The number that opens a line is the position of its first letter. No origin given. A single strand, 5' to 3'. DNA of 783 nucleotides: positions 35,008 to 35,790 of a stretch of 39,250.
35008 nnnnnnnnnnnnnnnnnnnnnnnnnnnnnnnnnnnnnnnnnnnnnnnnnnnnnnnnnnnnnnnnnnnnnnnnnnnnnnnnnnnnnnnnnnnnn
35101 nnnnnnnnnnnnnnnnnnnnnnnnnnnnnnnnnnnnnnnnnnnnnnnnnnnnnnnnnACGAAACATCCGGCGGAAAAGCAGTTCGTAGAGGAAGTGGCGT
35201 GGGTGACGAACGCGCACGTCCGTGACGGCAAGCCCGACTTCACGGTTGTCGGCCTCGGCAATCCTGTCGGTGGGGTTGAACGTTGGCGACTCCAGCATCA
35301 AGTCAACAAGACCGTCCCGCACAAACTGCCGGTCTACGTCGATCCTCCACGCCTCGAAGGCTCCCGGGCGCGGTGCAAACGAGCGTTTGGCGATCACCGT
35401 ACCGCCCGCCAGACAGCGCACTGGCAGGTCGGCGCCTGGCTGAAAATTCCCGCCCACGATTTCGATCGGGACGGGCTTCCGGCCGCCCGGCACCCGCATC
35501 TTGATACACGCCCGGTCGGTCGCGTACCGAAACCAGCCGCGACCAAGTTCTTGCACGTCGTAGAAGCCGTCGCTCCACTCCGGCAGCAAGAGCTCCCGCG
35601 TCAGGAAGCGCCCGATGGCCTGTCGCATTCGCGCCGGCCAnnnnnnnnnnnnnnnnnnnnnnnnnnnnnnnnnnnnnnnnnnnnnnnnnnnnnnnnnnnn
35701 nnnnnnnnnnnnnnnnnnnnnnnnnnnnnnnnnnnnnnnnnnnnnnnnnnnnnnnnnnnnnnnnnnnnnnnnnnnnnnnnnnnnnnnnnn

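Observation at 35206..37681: The same ~120-aa beta-rich module recurs in three adjacent proteins: ABC ATPase C-terminus, GT2 insert and GT4 insert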

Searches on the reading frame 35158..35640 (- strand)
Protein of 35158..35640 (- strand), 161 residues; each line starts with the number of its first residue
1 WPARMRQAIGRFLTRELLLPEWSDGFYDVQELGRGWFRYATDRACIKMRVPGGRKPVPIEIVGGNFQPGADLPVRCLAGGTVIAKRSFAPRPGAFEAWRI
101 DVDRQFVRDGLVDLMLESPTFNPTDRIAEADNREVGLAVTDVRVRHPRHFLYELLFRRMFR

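Call 6: search_protein_families(library=pfam, proteins=[window:35158-35640:-], max_evalue=10)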
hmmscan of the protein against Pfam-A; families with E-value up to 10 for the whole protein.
seq(161 aa): 0 families
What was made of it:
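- On DUF7024 (PF22895): The three window segments give no hit at all (call 6).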

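Call 19: search_solved_structures(query=A1, max_evalue=10, show_alignments=2)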
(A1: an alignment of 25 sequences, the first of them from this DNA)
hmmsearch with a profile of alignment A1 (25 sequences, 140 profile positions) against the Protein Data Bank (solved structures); distinct sequences matched with E-value up to 10: 0.

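Call 24: predict_structure(alignment_id=A1)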
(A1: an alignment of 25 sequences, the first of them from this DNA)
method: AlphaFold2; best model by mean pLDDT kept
length: 138 residues; sequences in the alignment: 25
mean_pLDDT: 89.6   pTM: 0.84
mean pLDDT of the five models: 89.6, 88.8, 87.1, 87.0, 86.6
residues with pLDDT >= 90: 89; 70-90: 40; 50-70: 9; < 50: 0
segments of 3 or more residues with pLDDT < 50: none
pLDDT, mean of each block of 10 residues (from residue 1): 89 84 95 91 96 92 98 91 96 96 86 67 94 79
secondary structure, 60 per line:
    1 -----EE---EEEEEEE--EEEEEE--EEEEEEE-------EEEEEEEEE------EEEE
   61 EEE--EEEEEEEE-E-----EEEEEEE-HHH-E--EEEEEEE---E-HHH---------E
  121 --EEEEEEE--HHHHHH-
elements in order: E11-17 E20-25 E28-34 E42-50 E57-63 E66-73 E81-87 E96-102 E123-129 H132-137
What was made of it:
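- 35185..35592 (-): Module copy 3 (GT4 aa 126-261), inserted in the N-terminal Rossmann domain, in canonical order. AlphaFold model pLDDT 89.6, pTM 0.84, nine strands (call 24).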

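Call 29: fold_search(model_id=the predicted structure, library=pdb)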
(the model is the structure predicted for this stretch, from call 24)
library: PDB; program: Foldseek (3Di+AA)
matches with E <= 10: 1424; with E <= 0.001: 28
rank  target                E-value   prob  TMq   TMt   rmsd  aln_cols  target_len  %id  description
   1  9h99                  2.0e-04  1.00  0.53  0.09   4.7       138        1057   11  Native structure of the full-length pesticidal protein Cry1Ca18 at pH7, from crystals formed in vivo (released 2025-11-12)
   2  8pvs_A                2.2e-04  1.00  0.48  0.12   7.1       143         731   17  Targeting extended blood antigens by Akkermansia muciniphila enzymes unveils a missing link for generating universal d (released 2024-02-28)
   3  5z53_D                2.6e-04  1.00  0.38  0.29   8.3       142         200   18  Crystal structure of a cyclase Filc from Fischerella sp. in complex with cyclo-L-Arg-D-Pro (released 2018-12-19)
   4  9qxq                  3.0e-04  1.00  0.54  0.09   4.7       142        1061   11  native structure of full-length pesticidal protein Cry1Ca18 at pH9, from crystals formed in vivo (released 2026-02-11)
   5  8hcj_C                3.6e-04  1.00  0.56  0.21   5.1       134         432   12  Structure of GH43 family enzyme, Xylan 1, 4 Beta- xylosidase from pseudopedobacter saltans (released 2023-11-15)
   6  9no3_D                3.7e-04  1.00  0.48  0.17   4.9       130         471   12  The bifunctional arabinofuranosidase/xylosidase from metagenome of Pseudacanthotermes militaris. (released 2025-10-08)
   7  2zxq                  3.7e-04  1.00  0.49  0.08   5.5       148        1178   13  Crystal structure of endo-alpha-N-acetylgalactosaminidase from Bifidobacterium longum (EngBF) (released 2009-06-16)
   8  6qfk_A                3.9e-04  1.00  0.48  0.07   5.4       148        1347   14  EngBF DARPin Fusion 4b G10 (released 2019-11-06)
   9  4w8j                  4.2e-04  1.00  0.52  0.09   4.6       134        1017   12  Structure of the full-length insecticidal protein Cry1Ac reveals intriguing details of toxin packaging into in vivo form (released 2014-09-17)
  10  7zvo                  4.4e-04  1.00  0.51  0.53   4.7       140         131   13  Structure of CBM BT0996-C from Bacteroides thetaiotaomicron (released 2023-02-08)
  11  5eiy_B                4.6e-04  1.00  0.54  0.14   6.1       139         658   14  Bacterial cellulose synthase bound to a substrate analogue (released 2016-03-09)
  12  6qev_B                5.1e-04  1.00  0.49  0.07   5.4       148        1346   13  EngBF DARPin Fusion 4b B6 (released 2019-11-06)
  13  8hcj_A                5.4e-04  1.00  0.56  0.21   5.2       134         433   12  Structure of GH43 family enzyme, Xylan 1, 4 Beta- xylosidase from pseudopedobacter saltans (released 2023-11-15)
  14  5ej1_B                5.7e-04  1.00  0.48  0.13   6.7       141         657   14  Pre-translocation state of bacterial cellulose synthase (released 2016-03-30)
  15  8w7n                  6.0e-04  1.00  0.52  0.09   4.9       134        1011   10  Crystal structure of the in-cell Cry1Aa purified from Bacillus thuringiensis (released 2024-03-06)
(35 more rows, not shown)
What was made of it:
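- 35185..35592 (-): Foldseek hits to CBM6/35/36/4 and similar folds (call 29).
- On CBM6/35/36-like beta-jelly-roll fold: For the GT4 copy, 28 PDB hits at E<=1e-3, TM 0.38-0.56, including CBM6, CBM36 and CBM4 (call 29).
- Closest known: CBM6/CBM35/CBM36/CBM4-type beta-jelly-roll carbohydrate-binding modules. Same: These are the best structural matches of the GT4 copy (call 29).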

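Call 33: search_protein_representatives(alignment_id=A2)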
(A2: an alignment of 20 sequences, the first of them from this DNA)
Query: 20 sequences, 140 profile positions. Proteins with E-value up to 0.001 (for the whole library): 3001; up to 1e-10: 324; up to 1e-30: 7. The best 150 are listed.
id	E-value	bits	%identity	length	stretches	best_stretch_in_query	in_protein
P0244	1.5e-41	158.2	-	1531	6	9-131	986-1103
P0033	2.6e-38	147.7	-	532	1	1-140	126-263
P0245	3.9e-37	143.9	-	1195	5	17-130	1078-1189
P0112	1.7e-35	138.6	-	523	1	1-140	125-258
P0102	2.1e-33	131.8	-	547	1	1-140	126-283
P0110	6.4e-32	127.0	-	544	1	1-140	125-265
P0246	1.0e-31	126.3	-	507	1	2-138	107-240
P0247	3.2e-29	118.3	-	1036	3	9-131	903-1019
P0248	5.2e-29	117.6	-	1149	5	27-132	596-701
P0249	1.5e-28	116.1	-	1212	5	5-132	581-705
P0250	2.1e-27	112.4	-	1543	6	21-132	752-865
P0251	4.8e-27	111.2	-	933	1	1-140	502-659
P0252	1.1e-26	110.1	-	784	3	9-127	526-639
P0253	7.2e-26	107.4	-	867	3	17-132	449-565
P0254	5.7e-25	104.5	-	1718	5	15-129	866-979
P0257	2.0e-23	99.5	-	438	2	6-127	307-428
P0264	7.0e-22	94.5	-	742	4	18-132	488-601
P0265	7.7e-22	94.3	-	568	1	8-132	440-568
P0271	2.3e-20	89.5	-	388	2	12-129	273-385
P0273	3.8e-20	88.8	-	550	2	6-130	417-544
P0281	2.1e-19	86.4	-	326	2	19-132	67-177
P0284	3.9e-19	85.6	-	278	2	8-127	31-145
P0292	5.1e-18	81.9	-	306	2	8-132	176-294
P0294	7.8e-18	81.4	-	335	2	22-131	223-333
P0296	1.2e-17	80.8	-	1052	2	9-133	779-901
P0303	4.5e-17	78.9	-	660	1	7-132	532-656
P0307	7.0e-17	78.3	-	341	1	7-130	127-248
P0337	2.4e-15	73.3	-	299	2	23-134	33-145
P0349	8.3e-15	71.5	-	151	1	7-138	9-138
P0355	1.5e-14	70.7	-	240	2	16-132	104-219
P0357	1.5e-14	70.7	-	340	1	8-131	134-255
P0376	6.0e-14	68.8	-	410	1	8-131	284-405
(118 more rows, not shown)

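Call 34: search_protein_families(library=pfam, proteins=[P0244, P0245, P0257, P0271, P0265, P0281, P0284, P0349, P0252, P0264], max_evalue=0.01)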
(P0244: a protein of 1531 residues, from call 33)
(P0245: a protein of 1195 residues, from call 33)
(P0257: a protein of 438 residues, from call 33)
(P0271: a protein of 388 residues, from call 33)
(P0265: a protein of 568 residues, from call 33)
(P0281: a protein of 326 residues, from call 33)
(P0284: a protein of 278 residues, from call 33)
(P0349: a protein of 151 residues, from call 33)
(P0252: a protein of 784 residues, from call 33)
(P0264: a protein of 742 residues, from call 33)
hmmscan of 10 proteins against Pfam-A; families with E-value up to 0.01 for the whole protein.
P0244 (1531 aa): 2 families
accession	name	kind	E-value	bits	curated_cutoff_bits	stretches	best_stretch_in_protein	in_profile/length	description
PF24376.1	DUF7532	-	3.2e-05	24.5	27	0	1221-1253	77-109/122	Family of unknown function (DUF7532)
PF13231.12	PMT_2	-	0.00073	20.2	26.1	1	190-308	8-128/160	Dolichyl-phosphate-mannose-protein mannosyltransferase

P0245 (1195 aa): 1 family
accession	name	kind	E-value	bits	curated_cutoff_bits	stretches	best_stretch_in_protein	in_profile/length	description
PF00884.28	Sulfatase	-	0.0007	19.4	25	1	329-467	141-268/301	Sulfatase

P0257 (438 aa): 0 families

P0271 (388 aa): 2 families
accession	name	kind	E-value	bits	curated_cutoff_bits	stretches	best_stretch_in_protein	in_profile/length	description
PF16841.11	CBM60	-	0.002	19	28.2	0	320-358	17-53/91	Ca-dependent carbohydrate-binding module xylan-binding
PF13186.11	SPASM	-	0.0021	18.8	21.5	1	39-85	2-52/67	Iron-sulfur cluster-binding domain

P0265 (568 aa): 6 families
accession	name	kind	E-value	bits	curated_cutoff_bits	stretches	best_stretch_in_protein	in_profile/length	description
PF00005.33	ABC_tran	-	2.2e-19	70.9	25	1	45-176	1-135/137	ABC transporter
PF14524.12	Wzt_C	-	1.4e-07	32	30.4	1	263-381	6-127/143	Wzt C-terminal domain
PF13304.12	AAA_21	-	8.6e-05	23.2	27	1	59-76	3-20/304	AAA domain, putative AbiEii toxin, Type IV TA system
PF13476.12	AAA_23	-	0.0034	18.5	27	1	59-75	23-39/201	AAA domain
PF00004.35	AAA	-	0.0047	17.8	21.2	0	60-148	3-38/131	ATPase family associated with various cellular activities (AAA)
PF13555.12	AAA_29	-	0.0047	17.1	27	0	46-72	13-39/61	P-loop containing region of AAA domain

P0281 (326 aa): 0 families

P0284 (278 aa): 1 family
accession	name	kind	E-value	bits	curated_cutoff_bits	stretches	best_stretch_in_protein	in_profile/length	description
PF16841.11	CBM60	-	0.00017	22.5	28.2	0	77-142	12-71/91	Ca-dependent carbohydrate-binding module xylan-binding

P0349 (151 aa): 0 families

P0252 (784 aa): 1 family
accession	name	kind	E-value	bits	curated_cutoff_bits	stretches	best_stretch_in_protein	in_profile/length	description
PF22895.2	DUF7024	-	0.0023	18.2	24.4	0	727-782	86-142/145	Domain of unknown function (DUF7024)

P0264 (742 aa): 0 families

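Call 38: search_protein_families(library=pfam, alignment_id=A3, max_evalue=0.01)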
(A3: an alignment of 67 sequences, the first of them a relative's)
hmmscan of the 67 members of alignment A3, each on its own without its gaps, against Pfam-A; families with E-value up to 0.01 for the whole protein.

A. member 1, P0246 (507 aa): 3 families
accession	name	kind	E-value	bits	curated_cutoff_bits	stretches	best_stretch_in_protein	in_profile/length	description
PF00534.26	Glycos_transf_1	-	3.5e-18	66.2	26.4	1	308-481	13-171/172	Glycosyl transferases group 1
PF13692.12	Glyco_trans_1_4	-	5.2e-14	53.1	27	1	311-467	2-141/142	Glycosyl transferases group 1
PF20706.3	GT4-conflict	-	0.0012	18.3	26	1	308-490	195-366/385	Family 4 Glycosyltransferase in conflict systems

B. families by the number of members that match (of 67 scanned): 100 families (the first 25 are shown)
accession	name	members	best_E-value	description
PF04932.20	Wzy_C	10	8.2e-23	O-Antigen ligase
PF00534.26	Glycos_transf_1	6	3.1e-40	Glycosyl transferases group 1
PF13692.12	Glyco_trans_1_4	6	1e-34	Glycosyl transferases group 1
PF13231.12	PMT_2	5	2.1e-07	Dolichyl-phosphate-mannose-protein mannosyltransferase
PF22895.2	DUF7024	4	8.9e-08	Domain of unknown function (DUF7024)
PF13439.12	Glyco_transf_4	3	7.5e-08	Glycosyltransferase Family 4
PF13364.12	BetaGal_ABD2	3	1.3e-07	Beta-galactosidase second all-beta domain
PF20706.3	GT4-conflict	3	9.5e-07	Family 4 Glycosyltransferase in conflict systems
PF13524.12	Glyco_trans_1_2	3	7.6e-06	Glycosyl transferase-like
PF16841.11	CBM60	2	8.3e-20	Ca-dependent carbohydrate-binding module xylan-binding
PF13472.12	Lipase_GDSL_2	2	7.4e-17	GDSL-like Lipase/Acylhydrolase family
PF08241.18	Methyltransf_11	2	2.1e-16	Methyltransferase domain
PF13649.12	Methyltransf_25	2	5.5e-15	Methyltransferase domain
PF08242.18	Methyltransf_12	2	4.7e-13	Methyltransferase domain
PF13489.12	Methyltransf_23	2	4.9e-12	Methyltransferase domain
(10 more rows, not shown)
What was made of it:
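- Closest known: Pfam DUF7024. Same: Four of 67 carrier proteins hit this family, best E=8.9e-8 (call 38).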

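Call 44: search_solved_structures(query=A2, max_evalue=10, show_alignments=2)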
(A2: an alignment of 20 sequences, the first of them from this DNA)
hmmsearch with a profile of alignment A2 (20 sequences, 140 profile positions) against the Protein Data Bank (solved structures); distinct sequences matched with E-value up to 10: 2.
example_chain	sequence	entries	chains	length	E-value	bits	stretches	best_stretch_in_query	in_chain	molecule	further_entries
4bkg_A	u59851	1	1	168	1.1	12.8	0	44-78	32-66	SMALL UBIQUITIN-RELATED MODIFIER 2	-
8s80_A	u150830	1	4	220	1.2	12.7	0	37-100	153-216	S-layer protein sap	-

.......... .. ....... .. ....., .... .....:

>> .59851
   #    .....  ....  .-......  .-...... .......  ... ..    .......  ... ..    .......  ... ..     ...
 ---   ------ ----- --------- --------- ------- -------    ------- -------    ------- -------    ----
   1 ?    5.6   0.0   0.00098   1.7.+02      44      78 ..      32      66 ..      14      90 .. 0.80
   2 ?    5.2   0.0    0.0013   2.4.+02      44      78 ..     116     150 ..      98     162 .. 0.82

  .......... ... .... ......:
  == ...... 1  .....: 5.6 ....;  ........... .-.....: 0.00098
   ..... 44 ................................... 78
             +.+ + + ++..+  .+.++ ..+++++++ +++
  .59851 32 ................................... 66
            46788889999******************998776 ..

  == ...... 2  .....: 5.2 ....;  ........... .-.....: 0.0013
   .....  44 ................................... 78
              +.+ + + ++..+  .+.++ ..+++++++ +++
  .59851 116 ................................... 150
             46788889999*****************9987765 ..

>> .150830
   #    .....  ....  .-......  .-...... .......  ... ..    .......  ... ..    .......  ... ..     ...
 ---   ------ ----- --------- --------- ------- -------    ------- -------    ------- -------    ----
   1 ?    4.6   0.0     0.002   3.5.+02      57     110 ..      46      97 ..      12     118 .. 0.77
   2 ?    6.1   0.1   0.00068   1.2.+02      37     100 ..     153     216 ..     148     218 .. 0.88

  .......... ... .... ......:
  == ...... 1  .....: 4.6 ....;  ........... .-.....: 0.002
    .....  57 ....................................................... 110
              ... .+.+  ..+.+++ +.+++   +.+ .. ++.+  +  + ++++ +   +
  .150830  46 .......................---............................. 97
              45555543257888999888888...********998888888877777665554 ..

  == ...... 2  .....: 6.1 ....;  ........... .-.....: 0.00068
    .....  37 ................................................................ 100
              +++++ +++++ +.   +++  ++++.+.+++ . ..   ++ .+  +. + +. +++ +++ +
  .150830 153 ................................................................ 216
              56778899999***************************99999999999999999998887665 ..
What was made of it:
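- There is no binding data and no solved member (calls 19, 44).
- Tried and rejected: Profile searches of PDB sequences with module alignments A1 and A2 found no meaningful hit (calls 19, 44).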

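Call 54: search_protein_families(library=pfam, proteins=[P0273, P0355, P0294, P0251, P0307, P0376, P0296, P0292, P0303, P0357], max_evalue=0.001)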
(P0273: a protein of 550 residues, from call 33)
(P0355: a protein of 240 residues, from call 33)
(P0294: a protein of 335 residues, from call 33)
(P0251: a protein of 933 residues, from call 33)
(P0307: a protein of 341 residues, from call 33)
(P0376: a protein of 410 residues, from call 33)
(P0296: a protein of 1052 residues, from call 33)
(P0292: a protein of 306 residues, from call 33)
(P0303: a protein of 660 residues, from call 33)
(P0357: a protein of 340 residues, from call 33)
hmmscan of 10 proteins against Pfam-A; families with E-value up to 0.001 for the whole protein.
P0273 (550 aa): 6 families
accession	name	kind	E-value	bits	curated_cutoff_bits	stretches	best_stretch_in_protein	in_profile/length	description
PF08241.18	Methyltransf_11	-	9.5e-12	45.8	21.2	1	110-166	43-95/95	Methyltransferase domain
PF13489.12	Methyltransf_23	-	4.1e-10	40.1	27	1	50-220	16-162/164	Methyltransferase domain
PF13649.12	Methyltransf_25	-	5.1e-07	30.7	27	1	113-162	47-97/97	Methyltransferase domain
PF08242.18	Methyltransf_12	-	7.8e-07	30.2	30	1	95-163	34-97/98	Methyltransferase domain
PF13847.12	Methyltransf_31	-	9.1e-07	29.1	27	1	122-173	64-116/145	Methyltransferase domain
PF20922.3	Anamorsin_N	-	0.00064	19.9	27.1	0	125-169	46-90/163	Anamorsin, N-terminal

P0355 (240 aa): 0 families

P0294 (335 aa): 0 families

P0251 (933 aa): 7 families
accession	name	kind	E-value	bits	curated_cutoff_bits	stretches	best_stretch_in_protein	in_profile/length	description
PF00535.33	Glycos_transf_2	-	2.9e-22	79.8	23.3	1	13-197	1-167/168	Glycosyl transferase family 2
PF13641.12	Glyco_tranf_2_3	-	4.8e-16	59.9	27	2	12-125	3-121/230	Glycosyltransferase like family 2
PF13632.12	Glyco_trans_2_3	-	1.3e-13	51.6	27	1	92-238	1-124/198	Glycosyl transferase family group 2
PF00534.26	Glycos_transf_1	-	4.4e-12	46.3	26.4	1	729-898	14-167/172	Glycosyl transferases group 1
PF13692.12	Glyco_trans_1_4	-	2.6e-11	44.4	27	1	731-880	2-133/142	Glycosyl transferases group 1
PF13506.12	Glyco_transf_21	-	9.7e-05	22.3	21.7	0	83-237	24-157/174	Glycosyl transferase family 21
PF13439.12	Glyco_transf_4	-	0.0008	19.9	28.5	0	390-424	2-36/170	Glycosyltransferase Family 4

P0307 (341 aa): 1 family
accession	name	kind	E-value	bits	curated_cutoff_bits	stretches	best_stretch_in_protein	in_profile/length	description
PF13439.12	Glyco_transf_4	-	3.7e-06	27.5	28.5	0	269-313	122-169/170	Glycosyltransferase Family 4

P0376 (410 aa): 0 families

P0296 (1052 aa): 0 families

P0292 (306 aa): 0 families

P0303 (660 aa): 1 family
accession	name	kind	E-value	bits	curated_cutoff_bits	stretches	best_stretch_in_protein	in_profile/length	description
PF13231.12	PMT_2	-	0.00029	21.5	26.1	1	18-148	24-153/160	Dolichyl-phosphate-mannose-protein mannosyltransferase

P0357 (340 aa): 1 family
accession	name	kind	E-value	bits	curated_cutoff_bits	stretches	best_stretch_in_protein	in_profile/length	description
PF13439.12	Glyco_transf_4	-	0.00017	22.1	28.5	0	274-325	115-169/170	Glycosyltransferase Family 4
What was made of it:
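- The carriers are glycan-assembly proteins on both sides of the membrane: Wzy_C in 10 of 67, GT4 in 6, PMT_2 in 5, plus methyltransferases, a sulfatase-like protein and a GT2-GT4 fusion (calls 34, 38, 54).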

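Call 68: search_dna_similar(query=P0337, collection=plasmids, mode=protein, max_rows=12, max_evalue=0.001)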
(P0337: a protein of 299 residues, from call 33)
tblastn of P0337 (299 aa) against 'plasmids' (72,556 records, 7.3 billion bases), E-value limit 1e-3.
No match.
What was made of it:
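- Tried and rejected: tblastn of a DUF7024-positive protein against plasmids found no match (call 68).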

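Call 69: list_cluster_members(proteins=[P0337, P0252, P0244, P0245, P0273, P0271, P0257, P0284, P0349, P0265])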
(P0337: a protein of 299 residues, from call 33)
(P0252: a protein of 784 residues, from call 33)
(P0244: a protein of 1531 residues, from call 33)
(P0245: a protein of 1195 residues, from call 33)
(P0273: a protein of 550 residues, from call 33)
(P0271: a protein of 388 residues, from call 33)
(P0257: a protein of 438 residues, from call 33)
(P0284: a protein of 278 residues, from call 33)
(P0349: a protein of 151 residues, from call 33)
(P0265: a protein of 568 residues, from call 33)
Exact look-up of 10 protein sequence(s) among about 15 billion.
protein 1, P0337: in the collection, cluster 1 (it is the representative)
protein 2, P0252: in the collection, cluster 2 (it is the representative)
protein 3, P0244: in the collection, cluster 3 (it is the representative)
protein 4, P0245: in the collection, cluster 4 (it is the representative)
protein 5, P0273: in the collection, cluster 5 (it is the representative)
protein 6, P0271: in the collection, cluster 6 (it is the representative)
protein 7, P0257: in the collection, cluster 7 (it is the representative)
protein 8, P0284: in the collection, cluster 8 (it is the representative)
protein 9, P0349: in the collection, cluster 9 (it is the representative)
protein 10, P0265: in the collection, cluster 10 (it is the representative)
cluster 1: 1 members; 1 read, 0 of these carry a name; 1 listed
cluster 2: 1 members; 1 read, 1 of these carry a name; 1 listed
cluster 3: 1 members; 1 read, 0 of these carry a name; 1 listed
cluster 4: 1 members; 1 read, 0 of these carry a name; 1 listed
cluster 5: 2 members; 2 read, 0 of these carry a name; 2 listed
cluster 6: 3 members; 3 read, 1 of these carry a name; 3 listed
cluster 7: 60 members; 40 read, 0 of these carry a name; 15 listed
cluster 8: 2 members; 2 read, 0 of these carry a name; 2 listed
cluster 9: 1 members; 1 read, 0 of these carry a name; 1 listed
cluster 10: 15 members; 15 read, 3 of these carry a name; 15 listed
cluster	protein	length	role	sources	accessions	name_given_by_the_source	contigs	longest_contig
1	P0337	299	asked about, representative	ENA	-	-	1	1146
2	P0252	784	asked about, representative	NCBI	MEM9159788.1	MAG: hypothetical protein AAGB46_12145, partial [Verrucomicrobiota bacterium]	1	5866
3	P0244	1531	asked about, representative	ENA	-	-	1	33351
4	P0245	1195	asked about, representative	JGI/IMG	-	-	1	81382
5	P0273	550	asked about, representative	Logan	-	-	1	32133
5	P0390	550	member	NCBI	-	-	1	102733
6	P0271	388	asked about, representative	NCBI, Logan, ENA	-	-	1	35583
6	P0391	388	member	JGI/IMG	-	hypothetical protein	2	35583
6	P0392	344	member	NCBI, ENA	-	-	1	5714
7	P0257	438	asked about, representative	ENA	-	-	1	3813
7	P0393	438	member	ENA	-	-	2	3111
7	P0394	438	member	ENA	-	-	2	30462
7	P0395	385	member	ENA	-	-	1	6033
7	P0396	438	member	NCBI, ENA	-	-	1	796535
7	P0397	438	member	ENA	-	-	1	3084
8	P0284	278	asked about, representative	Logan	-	-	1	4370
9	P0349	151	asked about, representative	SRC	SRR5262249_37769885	-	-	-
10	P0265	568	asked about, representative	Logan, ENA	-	-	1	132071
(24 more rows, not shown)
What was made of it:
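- Tried and rejected: Source names of ten carrier proteins are all 'hypothetical' or generic (call 69).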
